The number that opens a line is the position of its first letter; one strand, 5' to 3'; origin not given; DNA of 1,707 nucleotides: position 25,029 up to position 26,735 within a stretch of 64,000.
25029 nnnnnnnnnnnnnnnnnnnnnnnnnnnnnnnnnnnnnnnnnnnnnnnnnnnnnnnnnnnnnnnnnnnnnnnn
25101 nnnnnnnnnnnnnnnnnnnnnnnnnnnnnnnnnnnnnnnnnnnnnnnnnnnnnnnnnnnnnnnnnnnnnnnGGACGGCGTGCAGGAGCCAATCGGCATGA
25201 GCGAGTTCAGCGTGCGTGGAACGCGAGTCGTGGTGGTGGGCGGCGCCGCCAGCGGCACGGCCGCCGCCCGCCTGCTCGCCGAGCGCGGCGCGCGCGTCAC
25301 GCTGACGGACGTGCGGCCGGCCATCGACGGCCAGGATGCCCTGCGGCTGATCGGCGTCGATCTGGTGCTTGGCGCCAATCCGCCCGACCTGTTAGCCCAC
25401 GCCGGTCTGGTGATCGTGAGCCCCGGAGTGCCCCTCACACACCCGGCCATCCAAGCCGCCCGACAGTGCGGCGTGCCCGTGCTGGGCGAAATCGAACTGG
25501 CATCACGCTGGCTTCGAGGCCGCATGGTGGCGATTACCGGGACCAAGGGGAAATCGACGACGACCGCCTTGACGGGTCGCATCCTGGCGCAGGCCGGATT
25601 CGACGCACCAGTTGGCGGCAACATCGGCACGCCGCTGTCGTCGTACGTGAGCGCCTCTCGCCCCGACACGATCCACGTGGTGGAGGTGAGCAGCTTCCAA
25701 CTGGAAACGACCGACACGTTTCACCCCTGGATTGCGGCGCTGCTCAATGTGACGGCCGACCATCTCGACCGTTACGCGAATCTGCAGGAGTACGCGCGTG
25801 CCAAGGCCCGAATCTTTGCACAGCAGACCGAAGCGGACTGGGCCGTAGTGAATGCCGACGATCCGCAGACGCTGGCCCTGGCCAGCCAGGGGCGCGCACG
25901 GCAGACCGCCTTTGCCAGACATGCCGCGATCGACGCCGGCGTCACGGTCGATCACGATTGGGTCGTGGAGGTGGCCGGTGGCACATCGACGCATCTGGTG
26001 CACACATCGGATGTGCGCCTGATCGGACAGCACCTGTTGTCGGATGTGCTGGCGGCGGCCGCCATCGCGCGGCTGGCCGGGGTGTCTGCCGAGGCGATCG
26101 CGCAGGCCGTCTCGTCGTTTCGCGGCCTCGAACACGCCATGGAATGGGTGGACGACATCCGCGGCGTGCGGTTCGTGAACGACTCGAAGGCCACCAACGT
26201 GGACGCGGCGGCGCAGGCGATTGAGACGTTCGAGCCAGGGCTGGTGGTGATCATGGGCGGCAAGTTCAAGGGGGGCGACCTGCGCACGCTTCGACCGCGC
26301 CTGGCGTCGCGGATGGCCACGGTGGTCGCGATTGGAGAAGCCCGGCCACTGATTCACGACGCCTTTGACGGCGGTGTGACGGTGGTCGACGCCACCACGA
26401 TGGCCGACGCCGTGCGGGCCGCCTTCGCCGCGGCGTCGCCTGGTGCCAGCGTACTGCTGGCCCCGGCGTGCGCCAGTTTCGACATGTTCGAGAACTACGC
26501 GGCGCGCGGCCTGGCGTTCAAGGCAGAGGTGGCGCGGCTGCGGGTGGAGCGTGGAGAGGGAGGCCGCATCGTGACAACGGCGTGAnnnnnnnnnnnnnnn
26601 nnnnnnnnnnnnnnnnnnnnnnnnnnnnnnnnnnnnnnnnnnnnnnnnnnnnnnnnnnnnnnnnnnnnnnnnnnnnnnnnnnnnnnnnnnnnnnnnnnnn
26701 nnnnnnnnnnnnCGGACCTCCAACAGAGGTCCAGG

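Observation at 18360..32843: dcw cluster lacks both lipid-linked steps (mraY, murG) as well as murB and ddl, with clean junctions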

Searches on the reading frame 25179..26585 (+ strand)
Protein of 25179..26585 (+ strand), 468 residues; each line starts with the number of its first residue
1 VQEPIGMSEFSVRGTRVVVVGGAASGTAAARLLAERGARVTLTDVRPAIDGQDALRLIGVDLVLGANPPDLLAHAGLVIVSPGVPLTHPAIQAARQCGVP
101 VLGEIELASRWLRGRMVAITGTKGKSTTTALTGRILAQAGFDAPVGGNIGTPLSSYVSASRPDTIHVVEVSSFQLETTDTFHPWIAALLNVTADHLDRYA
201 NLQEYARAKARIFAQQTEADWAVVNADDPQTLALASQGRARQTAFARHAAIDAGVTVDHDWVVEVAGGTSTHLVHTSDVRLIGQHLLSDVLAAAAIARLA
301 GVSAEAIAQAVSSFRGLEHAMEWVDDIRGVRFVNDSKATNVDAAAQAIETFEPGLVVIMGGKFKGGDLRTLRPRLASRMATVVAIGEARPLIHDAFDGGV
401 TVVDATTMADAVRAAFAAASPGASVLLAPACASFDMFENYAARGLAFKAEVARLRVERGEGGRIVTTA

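Call 3: search_protein_families(library=pfam, proteins=[window:25179-26585:+])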
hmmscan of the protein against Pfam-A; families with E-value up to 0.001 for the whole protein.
window:25179-26585:+ (468 aa): 3 families
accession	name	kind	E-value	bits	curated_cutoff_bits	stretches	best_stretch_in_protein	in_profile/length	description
PF08245.18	Mur_ligase_M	-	6.1e-26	92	24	1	119-297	1-200/200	Mur ligase middle domain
PF21799.2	MurD-like_N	-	1.9e-15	57.3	27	1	16-103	2-88/88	Mur ligase MurD-like, N-terminal domain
PF02875.26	Mur_ligase_C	-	8.9e-12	46.4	28.4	1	321-431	3-127/127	Mur ligase, glutamate ligase domain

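Call 4: search_protein_families(library=ncbifam, proteins=[window:25179-26585:+])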
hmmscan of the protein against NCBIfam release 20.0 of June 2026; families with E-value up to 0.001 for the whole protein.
window:25179-26585:+ (468 aa): 25 families
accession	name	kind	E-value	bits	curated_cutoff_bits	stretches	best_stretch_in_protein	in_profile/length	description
TIGR01087.1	murD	equivalog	8.6e-126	420.6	211.95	1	16-451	1-439/441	UDP-N-acetylmuramoyl-L-alanine--D-glutamate ligase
TIGR01082.1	murC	equivalog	6.9e-37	127.6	335.1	1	27-350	13-339/449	UDP-N-acetylmuramate--L-alanine ligase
NF053645.1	pMurC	equivalog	2e-24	86.1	560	1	19-239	3-235/492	pseudomurein biosynthesis peptide ligase pMurC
NF053646.1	pMurD1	equivalog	1.6e-23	83.1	610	1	17-362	3-359/465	pseudomurein biosynthesis peptide ligase pMurD1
NF001126.0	PRK00139.1-4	equivalog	1.1e-22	80.2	373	1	165-352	174-363/486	UDP-N-acetylmuramoyl-L-alanyl-D-glutamate--2,6-diaminopimelate ligase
NF008896.0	PRK11929.1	equivalog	2e-22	78.9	1023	1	114-351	604-855/965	bifunctional UDP-N-acetylmuramoyl-L-alanyl-D-glutamate--2,6-diaminopimelate ligase MurE/UDP-N-acetylmuramoyl-tripeptide--D-alanyl-D-alanine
TIGR01143.1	murF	subfamily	1.2e-21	77.2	288.6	1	112-351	72-318/418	UDP-N-acetylmuramoyl-tripeptide--D-alanyl-D-alanine ligase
NF053647.1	pMurD2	equivalog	2.7e-21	76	550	1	16-238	2-225/405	pseudomurein biosynthesis peptide ligase pMurD2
NF001124.0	PRK00139.1-2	equivalog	6.1e-21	74.7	476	2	166-361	180-385/500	UDP-N-acetylmuramoyl-L-alanyl-D-glutamate--2,6-diaminopimelate ligase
TIGR01085.1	murE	subfamily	7.1e-19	68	257.3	1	165-367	158-369/472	UDP-N-acetylmuramyl-tripeptide synthetase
NF053648.1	pMurE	equivalog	1.2e-14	53.9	600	1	178-322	185-322/464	pseudomurein biosynthesis peptide ligase pMurE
NF001123.0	PRK00139.1-1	equivalog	4.8e-14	51.9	586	1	115-351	108-373/493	UDP-N-acetylmuramoyl-L-alanyl-D-glutamate--2,6-diaminopimelate ligase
NF008041.0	PRK10773.1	equivalog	1.3e-13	50.5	551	1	113-361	99-360/453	UDP-N-acetylmuramoyl-tripeptide--D-alanyl-D-alanine ligase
NF011171.0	PRK14573.1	equivalog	2e-13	49.1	1015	1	20-335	12-321/809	bifunctional UDP-N-acetylmuramate--L-alanine ligase/D-alanine--D-alanine ligase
TIGR02068.2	cya_phycin_syn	equivalog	2.9e-13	48.7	850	1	185-316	567-714/862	cyanophycin synthetase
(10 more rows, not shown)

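Call 10: find_encoding_contigs(protein=window:25197-26585:+, flank=10000, max_places=6)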
Protein window:25197-26585:+ (462 aa): 2 contigs read that carry it; 1 place shown.
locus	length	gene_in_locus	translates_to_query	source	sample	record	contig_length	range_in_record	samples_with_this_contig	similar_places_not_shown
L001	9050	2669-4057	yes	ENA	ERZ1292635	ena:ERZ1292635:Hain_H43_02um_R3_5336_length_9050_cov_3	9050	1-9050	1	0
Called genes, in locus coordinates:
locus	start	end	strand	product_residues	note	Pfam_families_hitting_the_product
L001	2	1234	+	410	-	PF08245:Mur_ligase_M, PF02875:Mur_ligase_C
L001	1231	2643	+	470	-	PF01225:Mur_ligase, PF08245:Mur_ligase_M, PF02875:Mur_ligase_C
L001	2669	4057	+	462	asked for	PF21799:MurD-like_N, PF08245:Mur_ligase_M, PF02875:Mur_ligase_C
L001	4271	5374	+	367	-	PF01098:FTSW_RODA_SPOVE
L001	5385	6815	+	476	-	PF01225:Mur_ligase, PF08245:Mur_ligase_M, PF02875:Mur_ligase_C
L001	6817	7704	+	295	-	PF08478:POTRA_1, PF03799:FtsQ_DivIB_C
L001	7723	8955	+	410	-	PF11104:PilM_2 (faint), PF14450:FtsA (weak), PF02491:SHS2_FTSA, PF06277:EutA (weak), PF06723:MreB_Mbl, PF14450:FtsA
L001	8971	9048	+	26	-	?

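Call 20: find_related_loci(query=window:25197-26585:+, collection=genome_contigs, flank=10000)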
Query window:25197-26585:+ (462 aa) in genome_contigs; peptide patterns used: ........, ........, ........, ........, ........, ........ (x = any residue, [..] = any of these).
365 stretches matched a pattern; 112 encode a relative of the query (tblastn E <= 1e-3); the best 80 are kept; 80 distinct loci.
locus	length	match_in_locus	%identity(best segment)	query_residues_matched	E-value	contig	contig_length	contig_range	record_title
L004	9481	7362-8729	70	1-457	0e+0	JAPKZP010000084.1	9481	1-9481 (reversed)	MAG: Acidobacteria bacterium isolate LacPavin_0419_WC70S_MAG_67_7 LacPavin_0419_WC70S_scaffold_1157843, whole genome sho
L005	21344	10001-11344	66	4-451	1e-173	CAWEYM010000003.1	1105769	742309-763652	MAG: uncultured Acidobacteriota bacterium isolate MFD05942.bin.1.97 genome assembly, contig: contig_20491, whole genome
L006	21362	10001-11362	73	1-454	8e-171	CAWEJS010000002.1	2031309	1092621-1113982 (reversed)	MAG: uncultured Acidobacteriota bacterium isolate MFD05942.bin.1.7 genome assembly, contig: contig_756, whole genome sho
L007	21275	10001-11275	72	25-449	3e-166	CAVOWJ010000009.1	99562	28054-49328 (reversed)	MAG: uncultured Acidobacteriota bacterium isolate MFD00032.bin.3.97 genome assembly, contig: contig_20565, whole genome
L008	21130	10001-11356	72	1-454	6e-160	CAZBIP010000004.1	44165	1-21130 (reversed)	MAG TPA_asm: uncultured Vicinamibacterales bacterium isolate SRP192927_co7_141 genome assembly, contig: NODE_1181_length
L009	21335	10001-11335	70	1-444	9e-158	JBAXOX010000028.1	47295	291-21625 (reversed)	MAG: Acidobacteriota bacterium isolate ELA516 MAG516_28, whole genome shotgun sequence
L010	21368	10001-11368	61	4-459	1e-156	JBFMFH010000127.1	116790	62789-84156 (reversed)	MAG: Acidobacteriota bacterium isolate MAG266 MAG266_127, whole genome shotgun sequence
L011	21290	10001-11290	68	22-451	9e-157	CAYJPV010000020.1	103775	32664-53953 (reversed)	MAG TPA_asm: uncultured Vicinamibacterales bacterium isolate ERP124720_co1_132 genome assembly, contig: NODE_267_length_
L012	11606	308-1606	66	26-458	7e-150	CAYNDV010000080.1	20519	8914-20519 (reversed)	MAG TPA_asm: uncultured Vicinamibacterales bacterium isolate binchicken_co115_131 genome assembly, contig: NODE_4194_len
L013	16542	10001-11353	57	1-451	3e-146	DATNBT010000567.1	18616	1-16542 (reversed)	MAG TPA_asm: Vicinamibacterales bacterium isolate SMAG_U11195 k141_4509911, whole genome shotgun sequence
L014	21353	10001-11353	58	3-453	8e-141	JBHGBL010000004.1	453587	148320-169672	MAG: Vicinamibacterales bacterium isolate SBS.BIN.101 SBSBIN101_contig_4, whole genome shotgun sequence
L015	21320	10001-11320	57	4-441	7e-137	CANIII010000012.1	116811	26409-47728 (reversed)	MAG: Acidobacteria bacterium isolate RE-9nov16-25 genome assembly, contig: RE-9nov16-C155, whole genome shotgun sequence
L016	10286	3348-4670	56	4-441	2e-128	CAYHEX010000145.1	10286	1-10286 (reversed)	MAG TPA_asm: uncultured Solibacteraceae bacterium isolate ERP119702_co1_137 genome assembly, contig: NODE_8642_length_10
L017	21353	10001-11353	72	1-451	2e-159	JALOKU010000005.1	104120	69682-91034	MAG: Vicinamibacterales bacterium isolate Prado007 scaffold_63, whole genome shotgun sequence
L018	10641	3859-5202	54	4-451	6e-126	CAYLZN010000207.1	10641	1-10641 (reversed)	MAG TPA_asm: uncultured Vicinamibacteraceae bacterium isolate binchicken_co16_328 genome assembly, contig: NODE_10400_le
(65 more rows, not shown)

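Call 35: find_homologous_proteins(query=L005:12705-13817:+, max_evalue=1e-30)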
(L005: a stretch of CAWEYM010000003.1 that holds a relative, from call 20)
Query L005:12705-13817:+ (370 aa): 7993 proteins with E <= 1e-30 among 8000 candidates; the best 120 are listed.
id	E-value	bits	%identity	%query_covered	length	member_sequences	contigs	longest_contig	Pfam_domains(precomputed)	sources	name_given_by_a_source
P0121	1.8e-226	769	100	100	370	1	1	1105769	PF04101.23,PF03033.27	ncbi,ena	-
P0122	8.9e-163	559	75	98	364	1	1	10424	PF04101.23,PF03033.27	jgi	jgi:UDP-N-acetylglucosamine--N-acetylmuramyl-(pentapeptide) pyrophosphoryl-undecaprenol N-acetylgluc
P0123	5.9e-162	557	74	98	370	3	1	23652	PF04101.23,PF03033.27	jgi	jgi:UDP-N-acetylglucosamine--N-acetylmuramyl-(pentapeptide) pyrophosphoryl-undecaprenol N-acetylgluc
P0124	1.6e-161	555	73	97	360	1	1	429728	PF04101.23,PF03033.27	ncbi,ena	-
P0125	8.4e-161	553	74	98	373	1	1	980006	PF04101.23,PF03033.27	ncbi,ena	-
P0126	7.8e-151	520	73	95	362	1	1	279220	PF04101.23,PF03033.27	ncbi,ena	-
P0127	9.5e-150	516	69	94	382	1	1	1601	PF04101.23,PF03033.27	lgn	-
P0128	1.3e-148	513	69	96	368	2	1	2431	PF04101.23,PF03033.27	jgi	jgi:UDP-N-acetylglucosamine--N-acetylmuramyl-(pentapeptide) pyrophosphoryl-undecaprenol N-acetylgluc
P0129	1.3e-148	513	69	96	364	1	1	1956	PF04101.23,PF03033.27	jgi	jgi:UDP-N-acetylglucosamine--N-acetylmuramyl-(pentapeptide) pyrophosphoryl-undecaprenol N-acetylgluc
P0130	3.1e-148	512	68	94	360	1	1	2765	PF04101.23,PF03033.27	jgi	-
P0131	4.3e-148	511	71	96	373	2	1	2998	PF04101.23,PF03033.27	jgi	jgi:UDP-N-acetylglucosamine--N-acetylmuramyl-(pentapeptide) pyrophosphoryl-undecaprenol N-acetylgluc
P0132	6.8e-148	510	70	98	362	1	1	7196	PF04101.23,PF03033.27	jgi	jgi:UDP-N-acetylglucosamine--N-acetylmuramyl-(pentapeptide) pyrophosphoryl-undecaprenol N-acetylgluc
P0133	1.1e-147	510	69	96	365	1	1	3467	PF04101.23,PF03033.27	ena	-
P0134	1.8e-147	509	66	96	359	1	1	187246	PF04101.23,PF03033.27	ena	-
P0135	1.8e-147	509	69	96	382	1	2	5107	PF04101.23,PF03033.27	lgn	-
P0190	4.3e-145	501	68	98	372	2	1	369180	PF04101.23,PF03033.27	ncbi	-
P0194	5.1e-145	501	68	96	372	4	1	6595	PF04101.23,PF03033.27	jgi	jgi:UDP-N-acetylglucosamine--N-acetylmuramyl-(pentapeptide) pyrophosphoryl-undecaprenol N-acetylgluc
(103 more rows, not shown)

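Call 36: find_encoding_contigs(protein=P0125, flank=10000, max_places=3)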
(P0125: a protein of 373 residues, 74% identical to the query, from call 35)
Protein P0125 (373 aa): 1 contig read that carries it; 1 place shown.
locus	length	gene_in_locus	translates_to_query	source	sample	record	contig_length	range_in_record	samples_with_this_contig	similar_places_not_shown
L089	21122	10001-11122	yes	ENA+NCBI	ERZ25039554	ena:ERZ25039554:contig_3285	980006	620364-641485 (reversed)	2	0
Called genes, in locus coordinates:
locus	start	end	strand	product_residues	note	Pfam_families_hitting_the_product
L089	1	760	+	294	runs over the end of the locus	PF01795:Methyltransf_5, PF13649:Methyltransf_25 (weak)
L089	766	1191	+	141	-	PF04999:FtsL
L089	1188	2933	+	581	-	PF03717:PBP_dimer, PF00905:Transpeptidase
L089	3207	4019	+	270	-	PF01225:Mur_ligase, PF08245:Mur_ligase_M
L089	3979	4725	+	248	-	PF02875:Mur_ligase_C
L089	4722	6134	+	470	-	PF01225:Mur_ligase, PF08245:Mur_ligase_M, PF02875:Mur_ligase_C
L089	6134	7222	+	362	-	PF10555:MraY_sig1 (weak), PF00953:Glycos_transf_4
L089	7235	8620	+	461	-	PF21799:MurD-like_N, PF08245:Mur_ligase_M, PF02875:Mur_ligase_C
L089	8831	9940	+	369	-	PF01098:FTSW_RODA_SPOVE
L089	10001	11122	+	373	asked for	PF03033:Glyco_transf_28, PF04101:Glyco_tran_28_C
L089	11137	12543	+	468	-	PF01225:Mur_ligase, PF08245:Mur_ligase_M, PF02875:Mur_ligase_C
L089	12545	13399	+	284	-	PF08478:POTRA_1, PF03799:FtsQ_DivIB_C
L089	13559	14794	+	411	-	PF11104:PilM_2 (faint), PF14450:FtsA (weak), PF02491:SHS2_FTSA, PF06723:MreB_Mbl, PF14450:FtsA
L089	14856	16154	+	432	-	PF00091:Tubulin, PF12327:FtsZ_C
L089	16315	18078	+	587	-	PF19864:Radical_SAM_N2, PF04055:Radical_SAM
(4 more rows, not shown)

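Call 37: find_encoding_contigs(protein=P0124, flank=10000, max_places=3)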
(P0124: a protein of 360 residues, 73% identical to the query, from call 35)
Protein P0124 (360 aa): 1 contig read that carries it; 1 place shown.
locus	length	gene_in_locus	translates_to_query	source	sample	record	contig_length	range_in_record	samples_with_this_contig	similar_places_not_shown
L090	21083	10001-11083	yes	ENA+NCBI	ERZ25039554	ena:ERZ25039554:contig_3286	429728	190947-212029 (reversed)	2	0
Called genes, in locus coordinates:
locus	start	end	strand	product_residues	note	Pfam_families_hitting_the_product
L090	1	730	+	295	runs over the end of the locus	PF01795:Methyltransf_5, PF13649:Methyltransf_25 (weak)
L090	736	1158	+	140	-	PF04999:FtsL (weak)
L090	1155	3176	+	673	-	PF03717:PBP_dimer, PF00905:Transpeptidase, PF03793:PASTA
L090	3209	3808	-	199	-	-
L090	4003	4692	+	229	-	PF02875:Mur_ligase_C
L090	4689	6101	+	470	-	PF01225:Mur_ligase, PF08245:Mur_ligase_M, PF02875:Mur_ligase_C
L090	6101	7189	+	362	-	PF10555:MraY_sig1 (weak), PF00953:Glycos_transf_4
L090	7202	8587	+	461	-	PF21799:MurD-like_N, PF01225:Mur_ligase (faint), PF08245:Mur_ligase_M, PF02875:Mur_ligase_C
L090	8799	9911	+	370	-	PF01098:FTSW_RODA_SPOVE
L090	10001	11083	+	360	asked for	PF03033:Glyco_transf_28, PF04101:Glyco_tran_28_C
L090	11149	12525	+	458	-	PF01225:Mur_ligase, PF08245:Mur_ligase_M, PF02875:Mur_ligase_C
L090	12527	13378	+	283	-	PF08478:POTRA_1, PF03799:FtsQ_DivIB_C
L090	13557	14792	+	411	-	PF11104:PilM_2 (faint), PF14450:FtsA (weak), PF02491:SHS2_FTSA, PF06723:MreB_Mbl, PF14450:FtsA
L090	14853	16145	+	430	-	PF00091:Tubulin, PF12327:FtsZ_C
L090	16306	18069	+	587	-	PF19864:Radical_SAM_N2, PF04055:Radical_SAM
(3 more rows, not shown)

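Call 39: find_encoding_contigs(protein=P0194, flank=10000, max_places=5)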
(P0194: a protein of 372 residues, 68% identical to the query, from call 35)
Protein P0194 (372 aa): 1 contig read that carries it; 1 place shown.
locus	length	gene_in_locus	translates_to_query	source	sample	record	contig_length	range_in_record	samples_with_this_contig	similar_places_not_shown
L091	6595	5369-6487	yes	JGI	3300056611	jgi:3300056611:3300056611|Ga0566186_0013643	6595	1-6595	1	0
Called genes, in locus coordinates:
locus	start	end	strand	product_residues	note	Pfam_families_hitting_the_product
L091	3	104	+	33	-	?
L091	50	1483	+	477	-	PF01225:Mur_ligase (faint), PF08245:Mur_ligase_M, PF02875:Mur_ligase_C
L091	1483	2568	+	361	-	PF10555:MraY_sig1 (weak), PF00953:Glycos_transf_4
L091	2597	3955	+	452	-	PF21799:MurD-like_N, PF08245:Mur_ligase_M, PF02875:Mur_ligase_C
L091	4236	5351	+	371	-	PF01098:FTSW_RODA_SPOVE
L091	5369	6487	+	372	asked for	PF03033:Glyco_transf_28, PF04101:Glyco_tran_28_C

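Call 76: find_encoding_contigs(protein=P0190, flank=10000, max_places=3)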
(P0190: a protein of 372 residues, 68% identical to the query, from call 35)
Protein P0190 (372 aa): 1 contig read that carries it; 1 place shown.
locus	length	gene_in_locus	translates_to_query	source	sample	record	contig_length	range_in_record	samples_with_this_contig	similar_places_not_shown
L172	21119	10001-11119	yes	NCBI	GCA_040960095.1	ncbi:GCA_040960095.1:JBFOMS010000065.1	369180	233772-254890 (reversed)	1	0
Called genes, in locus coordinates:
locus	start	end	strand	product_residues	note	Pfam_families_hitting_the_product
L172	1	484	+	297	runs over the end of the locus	PF01795:Methyltransf_5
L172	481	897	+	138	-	-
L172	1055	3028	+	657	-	PF03717:PBP_dimer, PF21922:PBP_dimer_2 (faint), PF00905:Transpeptidase, PF03793:PASTA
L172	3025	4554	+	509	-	PF01225:Mur_ligase, PF08245:Mur_ligase_M, PF02875:Mur_ligase_C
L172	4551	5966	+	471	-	PF08245:Mur_ligase_M, PF02875:Mur_ligase_C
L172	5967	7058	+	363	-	PF10555:MraY_sig1 (weak), PF00953:Glycos_transf_4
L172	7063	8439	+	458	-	PF21799:MurD-like_N, PF08245:Mur_ligase_M, PF02875:Mur_ligase_C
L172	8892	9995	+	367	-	PF01098:FTSW_RODA_SPOVE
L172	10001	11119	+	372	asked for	PF03033:Glyco_transf_28, PF04101:Glyco_tran_28_C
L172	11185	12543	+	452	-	PF01225:Mur_ligase, PF08245:Mur_ligase_M, PF02875:Mur_ligase_C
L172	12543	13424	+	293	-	PF08478:POTRA_1, PF03799:FtsQ_DivIB_C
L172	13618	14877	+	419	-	PF02491:SHS2_FTSA, PF06277:EutA (weak), PF06723:MreB_Mbl, PF11104:PilM_2 (faint), PF14450:FtsA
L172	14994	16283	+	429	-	PF00091:Tubulin, PF12327:FtsZ_C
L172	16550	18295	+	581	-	PF19864:Radical_SAM_N2, PF04055:Radical_SAM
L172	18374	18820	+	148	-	-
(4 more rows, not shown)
